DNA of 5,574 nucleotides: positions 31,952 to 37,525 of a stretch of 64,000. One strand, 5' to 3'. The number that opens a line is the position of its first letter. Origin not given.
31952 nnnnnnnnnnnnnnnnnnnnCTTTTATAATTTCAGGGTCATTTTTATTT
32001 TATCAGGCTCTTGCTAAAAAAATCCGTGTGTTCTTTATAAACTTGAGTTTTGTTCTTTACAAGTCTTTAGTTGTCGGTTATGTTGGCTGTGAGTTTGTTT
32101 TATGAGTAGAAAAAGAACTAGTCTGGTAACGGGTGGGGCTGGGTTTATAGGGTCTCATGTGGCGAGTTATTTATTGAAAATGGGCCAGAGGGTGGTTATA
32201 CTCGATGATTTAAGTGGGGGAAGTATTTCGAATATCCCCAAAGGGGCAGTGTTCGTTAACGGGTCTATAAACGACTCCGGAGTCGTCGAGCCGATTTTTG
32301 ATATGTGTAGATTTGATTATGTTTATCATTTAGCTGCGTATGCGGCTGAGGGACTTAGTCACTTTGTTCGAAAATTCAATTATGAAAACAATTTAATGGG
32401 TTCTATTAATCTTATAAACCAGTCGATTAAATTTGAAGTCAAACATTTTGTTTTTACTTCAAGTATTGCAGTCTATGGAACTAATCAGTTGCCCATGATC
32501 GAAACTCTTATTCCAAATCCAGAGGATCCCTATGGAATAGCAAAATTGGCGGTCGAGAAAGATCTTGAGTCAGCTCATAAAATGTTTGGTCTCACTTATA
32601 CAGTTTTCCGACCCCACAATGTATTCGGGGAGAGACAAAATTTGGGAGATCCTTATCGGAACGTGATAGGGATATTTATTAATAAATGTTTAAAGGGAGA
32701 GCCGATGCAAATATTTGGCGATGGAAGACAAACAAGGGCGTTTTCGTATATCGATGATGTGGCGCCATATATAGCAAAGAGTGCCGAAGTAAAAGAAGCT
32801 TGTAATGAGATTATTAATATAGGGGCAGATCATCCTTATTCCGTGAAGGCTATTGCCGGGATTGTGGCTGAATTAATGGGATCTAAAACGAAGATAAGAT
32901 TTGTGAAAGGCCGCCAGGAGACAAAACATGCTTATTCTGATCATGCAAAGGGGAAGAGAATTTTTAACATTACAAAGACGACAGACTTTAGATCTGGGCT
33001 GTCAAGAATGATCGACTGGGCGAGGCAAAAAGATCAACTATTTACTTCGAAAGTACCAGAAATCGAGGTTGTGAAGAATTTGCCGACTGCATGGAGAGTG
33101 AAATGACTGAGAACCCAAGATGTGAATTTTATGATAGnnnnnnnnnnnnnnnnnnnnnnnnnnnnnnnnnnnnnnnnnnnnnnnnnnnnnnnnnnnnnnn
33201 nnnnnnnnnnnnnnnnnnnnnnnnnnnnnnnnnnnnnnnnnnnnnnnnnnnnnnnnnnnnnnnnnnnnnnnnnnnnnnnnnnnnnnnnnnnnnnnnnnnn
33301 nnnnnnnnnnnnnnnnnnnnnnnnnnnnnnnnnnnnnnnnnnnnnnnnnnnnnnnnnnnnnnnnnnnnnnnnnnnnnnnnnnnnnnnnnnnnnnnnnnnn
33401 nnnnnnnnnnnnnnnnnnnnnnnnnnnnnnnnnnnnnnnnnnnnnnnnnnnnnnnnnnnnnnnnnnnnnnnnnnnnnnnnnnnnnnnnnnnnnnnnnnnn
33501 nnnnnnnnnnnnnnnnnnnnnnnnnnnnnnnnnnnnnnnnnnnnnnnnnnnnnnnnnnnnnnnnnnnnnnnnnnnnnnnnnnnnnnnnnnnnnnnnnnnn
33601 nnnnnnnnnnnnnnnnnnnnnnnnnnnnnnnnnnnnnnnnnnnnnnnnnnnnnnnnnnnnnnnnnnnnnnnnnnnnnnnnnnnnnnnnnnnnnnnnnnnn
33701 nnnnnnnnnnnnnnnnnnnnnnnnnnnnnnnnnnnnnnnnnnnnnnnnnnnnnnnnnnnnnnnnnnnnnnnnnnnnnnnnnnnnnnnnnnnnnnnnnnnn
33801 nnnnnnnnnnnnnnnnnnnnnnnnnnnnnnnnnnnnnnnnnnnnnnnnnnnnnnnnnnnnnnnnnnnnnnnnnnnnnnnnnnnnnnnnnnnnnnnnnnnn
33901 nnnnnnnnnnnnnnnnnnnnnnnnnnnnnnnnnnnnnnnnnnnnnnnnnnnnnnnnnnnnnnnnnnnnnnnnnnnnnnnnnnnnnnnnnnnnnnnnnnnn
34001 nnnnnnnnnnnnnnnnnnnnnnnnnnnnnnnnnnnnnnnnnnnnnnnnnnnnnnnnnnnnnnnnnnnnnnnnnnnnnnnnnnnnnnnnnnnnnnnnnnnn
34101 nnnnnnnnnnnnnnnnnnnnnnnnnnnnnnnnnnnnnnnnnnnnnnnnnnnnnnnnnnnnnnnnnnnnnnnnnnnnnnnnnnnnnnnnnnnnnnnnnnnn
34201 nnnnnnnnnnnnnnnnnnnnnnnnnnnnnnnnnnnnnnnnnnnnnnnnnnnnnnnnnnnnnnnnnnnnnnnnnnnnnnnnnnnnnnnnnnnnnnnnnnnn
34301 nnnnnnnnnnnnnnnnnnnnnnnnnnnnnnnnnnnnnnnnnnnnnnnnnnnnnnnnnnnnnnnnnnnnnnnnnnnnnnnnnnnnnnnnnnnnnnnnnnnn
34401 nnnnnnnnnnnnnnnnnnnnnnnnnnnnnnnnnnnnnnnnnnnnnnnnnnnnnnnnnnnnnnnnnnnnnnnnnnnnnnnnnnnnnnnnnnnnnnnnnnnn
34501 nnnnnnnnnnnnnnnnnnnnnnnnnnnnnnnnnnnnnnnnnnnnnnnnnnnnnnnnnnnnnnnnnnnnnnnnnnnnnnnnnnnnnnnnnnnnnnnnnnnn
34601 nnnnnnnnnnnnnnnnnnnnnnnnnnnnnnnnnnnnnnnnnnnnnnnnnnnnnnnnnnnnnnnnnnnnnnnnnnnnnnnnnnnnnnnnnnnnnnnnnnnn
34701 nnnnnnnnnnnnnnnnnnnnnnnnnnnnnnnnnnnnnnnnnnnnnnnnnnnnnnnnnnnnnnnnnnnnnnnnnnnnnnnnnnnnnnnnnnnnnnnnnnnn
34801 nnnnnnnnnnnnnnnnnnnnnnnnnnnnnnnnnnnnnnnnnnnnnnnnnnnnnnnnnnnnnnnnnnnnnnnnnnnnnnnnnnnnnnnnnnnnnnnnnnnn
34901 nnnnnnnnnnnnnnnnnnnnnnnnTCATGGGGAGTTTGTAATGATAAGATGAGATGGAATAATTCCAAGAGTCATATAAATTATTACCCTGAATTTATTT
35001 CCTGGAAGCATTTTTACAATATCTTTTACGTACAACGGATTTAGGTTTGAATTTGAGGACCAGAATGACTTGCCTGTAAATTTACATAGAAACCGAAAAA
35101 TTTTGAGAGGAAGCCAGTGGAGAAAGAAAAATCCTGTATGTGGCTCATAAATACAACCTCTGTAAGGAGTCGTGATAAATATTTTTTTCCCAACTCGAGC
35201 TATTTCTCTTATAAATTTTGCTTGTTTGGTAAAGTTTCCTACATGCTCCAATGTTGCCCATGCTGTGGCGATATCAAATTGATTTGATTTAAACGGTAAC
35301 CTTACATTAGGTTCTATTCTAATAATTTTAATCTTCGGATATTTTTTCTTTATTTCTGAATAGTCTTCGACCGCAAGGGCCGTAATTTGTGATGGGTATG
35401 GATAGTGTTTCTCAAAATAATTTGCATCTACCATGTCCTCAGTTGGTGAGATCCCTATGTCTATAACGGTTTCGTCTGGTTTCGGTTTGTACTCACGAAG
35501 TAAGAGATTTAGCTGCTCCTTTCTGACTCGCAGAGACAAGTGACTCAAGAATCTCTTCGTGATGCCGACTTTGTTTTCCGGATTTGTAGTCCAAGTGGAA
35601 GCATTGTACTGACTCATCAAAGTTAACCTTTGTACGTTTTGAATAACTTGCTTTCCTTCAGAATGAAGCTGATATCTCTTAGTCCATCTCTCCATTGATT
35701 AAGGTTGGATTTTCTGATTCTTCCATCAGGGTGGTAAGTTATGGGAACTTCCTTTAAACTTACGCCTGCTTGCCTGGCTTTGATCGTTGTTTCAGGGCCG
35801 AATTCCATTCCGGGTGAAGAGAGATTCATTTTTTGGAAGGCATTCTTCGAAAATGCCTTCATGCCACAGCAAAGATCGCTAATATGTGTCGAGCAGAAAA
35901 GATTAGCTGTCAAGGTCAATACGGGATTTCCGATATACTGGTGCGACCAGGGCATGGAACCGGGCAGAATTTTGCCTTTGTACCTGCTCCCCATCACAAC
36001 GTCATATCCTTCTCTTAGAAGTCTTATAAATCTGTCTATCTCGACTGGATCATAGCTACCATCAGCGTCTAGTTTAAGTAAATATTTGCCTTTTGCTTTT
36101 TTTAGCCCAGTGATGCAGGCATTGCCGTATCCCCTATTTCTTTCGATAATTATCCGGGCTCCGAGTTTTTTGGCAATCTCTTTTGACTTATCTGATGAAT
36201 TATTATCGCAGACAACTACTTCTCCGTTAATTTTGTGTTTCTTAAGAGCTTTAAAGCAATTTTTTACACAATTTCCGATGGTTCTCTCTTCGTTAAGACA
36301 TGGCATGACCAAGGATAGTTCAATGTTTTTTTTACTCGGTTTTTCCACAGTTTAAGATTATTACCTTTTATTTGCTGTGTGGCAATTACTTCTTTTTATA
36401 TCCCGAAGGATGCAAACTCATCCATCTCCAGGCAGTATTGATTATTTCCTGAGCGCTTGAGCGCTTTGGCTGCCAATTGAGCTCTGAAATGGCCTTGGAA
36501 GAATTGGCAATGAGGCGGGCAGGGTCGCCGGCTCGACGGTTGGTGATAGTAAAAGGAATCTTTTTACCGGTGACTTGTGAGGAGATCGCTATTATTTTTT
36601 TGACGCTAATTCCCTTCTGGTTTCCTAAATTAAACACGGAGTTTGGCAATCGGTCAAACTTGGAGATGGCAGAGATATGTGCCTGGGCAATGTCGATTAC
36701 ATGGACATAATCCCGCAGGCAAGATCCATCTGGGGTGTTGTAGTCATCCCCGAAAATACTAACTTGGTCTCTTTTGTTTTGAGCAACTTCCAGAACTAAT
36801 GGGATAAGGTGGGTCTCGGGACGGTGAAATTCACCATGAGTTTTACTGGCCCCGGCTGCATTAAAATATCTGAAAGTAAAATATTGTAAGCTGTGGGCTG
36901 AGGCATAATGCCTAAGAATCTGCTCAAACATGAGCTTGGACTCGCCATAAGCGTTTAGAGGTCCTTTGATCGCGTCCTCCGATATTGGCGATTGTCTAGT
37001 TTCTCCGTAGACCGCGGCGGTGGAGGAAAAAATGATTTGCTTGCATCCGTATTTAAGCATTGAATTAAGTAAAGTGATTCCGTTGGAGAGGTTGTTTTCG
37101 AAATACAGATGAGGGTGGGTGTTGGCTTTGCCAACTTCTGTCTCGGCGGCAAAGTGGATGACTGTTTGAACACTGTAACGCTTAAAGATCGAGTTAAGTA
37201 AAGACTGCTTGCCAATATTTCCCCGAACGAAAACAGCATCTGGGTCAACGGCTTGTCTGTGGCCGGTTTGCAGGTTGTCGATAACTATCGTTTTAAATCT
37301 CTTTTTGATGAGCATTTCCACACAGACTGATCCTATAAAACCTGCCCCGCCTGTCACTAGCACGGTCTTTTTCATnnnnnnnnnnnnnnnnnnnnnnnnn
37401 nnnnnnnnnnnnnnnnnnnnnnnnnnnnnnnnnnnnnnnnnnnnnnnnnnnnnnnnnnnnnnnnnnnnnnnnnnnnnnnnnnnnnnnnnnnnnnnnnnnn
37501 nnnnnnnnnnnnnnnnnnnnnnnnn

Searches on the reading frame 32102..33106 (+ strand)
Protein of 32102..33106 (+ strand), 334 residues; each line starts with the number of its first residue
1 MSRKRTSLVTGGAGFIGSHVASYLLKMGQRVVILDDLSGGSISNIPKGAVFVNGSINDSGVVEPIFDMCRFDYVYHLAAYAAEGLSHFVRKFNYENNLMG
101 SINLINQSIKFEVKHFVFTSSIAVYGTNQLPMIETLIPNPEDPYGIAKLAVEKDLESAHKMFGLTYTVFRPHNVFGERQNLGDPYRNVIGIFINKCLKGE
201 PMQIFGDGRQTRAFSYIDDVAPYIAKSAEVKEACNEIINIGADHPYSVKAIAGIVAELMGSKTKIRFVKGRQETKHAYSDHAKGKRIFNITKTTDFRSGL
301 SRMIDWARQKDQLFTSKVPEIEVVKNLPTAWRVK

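Call 3: search_protein_families(library=pfam, proteins=[window:32102-33106:+], max_evalue=0.01)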
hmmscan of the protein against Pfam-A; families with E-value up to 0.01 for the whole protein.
window:32102-33106:+ (334 aa): 8 families
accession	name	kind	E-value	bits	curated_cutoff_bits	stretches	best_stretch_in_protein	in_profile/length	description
PF01370.27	Epimerase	-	1.1e-50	172.7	20.9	1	8-241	2-240/240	NAD dependent epimerase/dehydratase family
PF16363.11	GDP_Man_Dehyd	-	1.3e-34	120.6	27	1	8-275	1-281/332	GDP-mannose 4,6 dehydratase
PF01073.25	3Beta_HSD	-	1.4e-13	51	22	1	8-221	1-222/280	3-beta hydroxysteroid dehydrogenase/isomerase family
PF02719.21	Polysacc_synt_2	-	2e-13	50.7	20.2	1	8-264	2-252/293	Polysaccharide biosynthesis protein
PF04321.23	RmlD_sub_bind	-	2e-11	44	27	1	8-268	4-241/287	RmlD substrate binding domain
PF07993.18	NAD_binding_4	-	5.4e-07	29.5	20.1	1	72-180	90-213/258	Male sterility protein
PF13460.12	NAD_binding_10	-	2.1e-06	28.2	27.2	1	11-173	1-145/184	NAD(P)H-binding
PF08659.16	KR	-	0.00067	20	22.6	0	6-34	2-30/180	KR domain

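Call 4: search_protein_families(library=ncbifam, proteins=[window:32102-33106:+], max_evalue=0.01)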
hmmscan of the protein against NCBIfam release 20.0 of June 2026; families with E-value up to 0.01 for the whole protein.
window:32102-33106:+ (334 aa): 32 families (the best 25 are shown)
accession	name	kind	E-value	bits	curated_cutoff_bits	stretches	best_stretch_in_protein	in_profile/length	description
TIGR01179.1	galE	equivalog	1.1e-45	156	262.3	1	8-310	3-328/332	UDP-glucose 4-epimerase GalE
TIGR04180.1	EDH_00030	hypoth_equivalog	2.8e-37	128.4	475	1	8-273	2-270/297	NAD-dependent 4,6-dehydratase LegB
TIGR01181.1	dTDP_gluc_dehyt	equivalog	4.2e-32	111.5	365.1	1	7-312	2-316/321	dTDP-glucose 4,6-dehydratase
TIGR02197.1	heptose_epim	equivalog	1e-29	103.7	274.6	1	8-285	2-286/316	ADP-glyceromanno-heptose 6-epimerase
NF007956.0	PRK10675.1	subfamily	2.8e-25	89.1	394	1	7-292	3-314/338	UDP-glucose 4-epimerase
NF011728.1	PRK15181.1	equivalog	2.1e-23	82.9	760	1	6-312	17-342/348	Vi polysaccharide biosynthesis UDP-N-acetylglucosaminuronic acid C-4 epimerase TviC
TIGR03466.1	HpnA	hypoth_equivalog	2.2e-17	62.9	367.65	1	6-184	2-180/327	hopanoid-associated sugar epimerase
NF047922.1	GDPFucSynFcl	equivalog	4.5e-17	62.5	500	1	61-273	44-267/308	GDP-L-fucose synthase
NF007490.0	PRK10084.1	subfamily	8.7e-16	57.8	649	1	8-312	4-339/361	dTDP-glucose 4,6-dehydratase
NF008872.0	PRK11908.1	equivalog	2.1e-15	56.6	294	1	7-260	4-272/349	bifunctional UDP-4-keto-pentose/UDP-xylose synthase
NF007582.0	PRK10217.1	equivalog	1.4e-13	50.7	698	1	5-307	2-331/355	dTDP-glucose 4,6-dehydratase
NF008360.0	PRK11150.1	equivalog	2.1e-13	50.2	452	1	8-283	3-277/310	ADP-glyceromanno-heptose 6-epimerase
NF005998.1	PRK08125.1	equivalog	9.9e-13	47.3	777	1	3-260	314-586/649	bifunctional UDP-4-amino-4-deoxy-L-arabinose formyltransferase/UDP-glucuronic acid oxidase ArnA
NF043036.1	ErythonDh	equivalog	1.4e-11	44.2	325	1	8-152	4-157/321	D-erythronate dehydrogenase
NF042422.1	oxyalk_red_OleD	equivalog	6.3e-11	42.2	580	1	8-221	4-208/329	2-alkyl-3-oxoalkanoate reductase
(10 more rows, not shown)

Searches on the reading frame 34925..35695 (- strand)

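Call 20: search_protein_families(library=pfam, proteins=[window:34925-35695:-], max_evalue=0.001)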
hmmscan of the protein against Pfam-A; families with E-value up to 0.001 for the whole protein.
window:34925-35695:- (256 aa): 2 families
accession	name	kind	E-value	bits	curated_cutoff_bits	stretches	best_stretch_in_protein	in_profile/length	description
PF08241.18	Methyltransf_11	-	3.6e-06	27.9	21.2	1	116-170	35-88/95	Methyltransferase domain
PF13489.12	Methyltransf_23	-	0.00057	20.1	27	1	133-181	75-123/164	Methyltransferase domain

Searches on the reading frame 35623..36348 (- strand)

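Call 20: search_protein_families(library=pfam, proteins=[window:35623-36348:-], max_evalue=0.001)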
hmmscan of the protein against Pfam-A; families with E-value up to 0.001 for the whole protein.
window:35623-36348:- (241 aa): 1 family
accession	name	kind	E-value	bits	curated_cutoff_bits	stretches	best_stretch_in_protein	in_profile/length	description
PF00535.33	Glycos_transf_2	-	1.6e-29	103.5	23.3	1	12-173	1-166/168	Glycosyl transferase family 2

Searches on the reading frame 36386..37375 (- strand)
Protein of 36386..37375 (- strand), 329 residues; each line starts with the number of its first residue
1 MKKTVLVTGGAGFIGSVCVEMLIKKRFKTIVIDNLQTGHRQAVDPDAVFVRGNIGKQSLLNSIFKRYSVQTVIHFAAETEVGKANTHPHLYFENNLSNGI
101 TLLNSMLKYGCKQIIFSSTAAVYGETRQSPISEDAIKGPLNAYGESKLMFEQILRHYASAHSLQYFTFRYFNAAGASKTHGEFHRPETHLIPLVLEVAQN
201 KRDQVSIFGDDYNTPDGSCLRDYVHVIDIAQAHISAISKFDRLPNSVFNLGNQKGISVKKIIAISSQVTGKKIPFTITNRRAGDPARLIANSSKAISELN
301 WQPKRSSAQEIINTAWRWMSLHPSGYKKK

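Call 20: search_protein_families(library=pfam, proteins=[window:36386-37375:-], max_evalue=0.001)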
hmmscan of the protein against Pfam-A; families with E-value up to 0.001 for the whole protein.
window:36386-37375:- (329 aa): 8 families
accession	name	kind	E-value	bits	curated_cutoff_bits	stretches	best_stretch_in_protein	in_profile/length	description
PF01370.27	Epimerase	-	9.5e-54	182.8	20.9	1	5-251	1-240/240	NAD dependent epimerase/dehydratase family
PF16363.11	GDP_Man_Dehyd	-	3.7e-47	161.8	27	1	6-308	1-326/332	GDP-mannose 4,6 dehydratase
PF04321.23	RmlD_sub_bind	-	3.4e-15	56.3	27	1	4-161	2-143/287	RmlD substrate binding domain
PF02719.21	Polysacc_synt_2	-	4.4e-13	49.5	20.2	1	5-176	1-174/293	Polysaccharide biosynthesis protein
PF01073.25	3Beta_HSD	-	4.9e-11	42.6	22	1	6-240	1-232/280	3-beta hydroxysteroid dehydrogenase/isomerase family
PF07993.18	NAD_binding_4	-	5.2e-08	32.8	20.1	1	61-187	79-220/258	Male sterility protein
PF05368.20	NmrA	-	5.3e-08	33.2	27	1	1-122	1-110/298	NmrA-like family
PF13460.12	NAD_binding_10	-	7.3e-05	23.2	27.2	0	9-165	1-138/184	NAD(P)H-binding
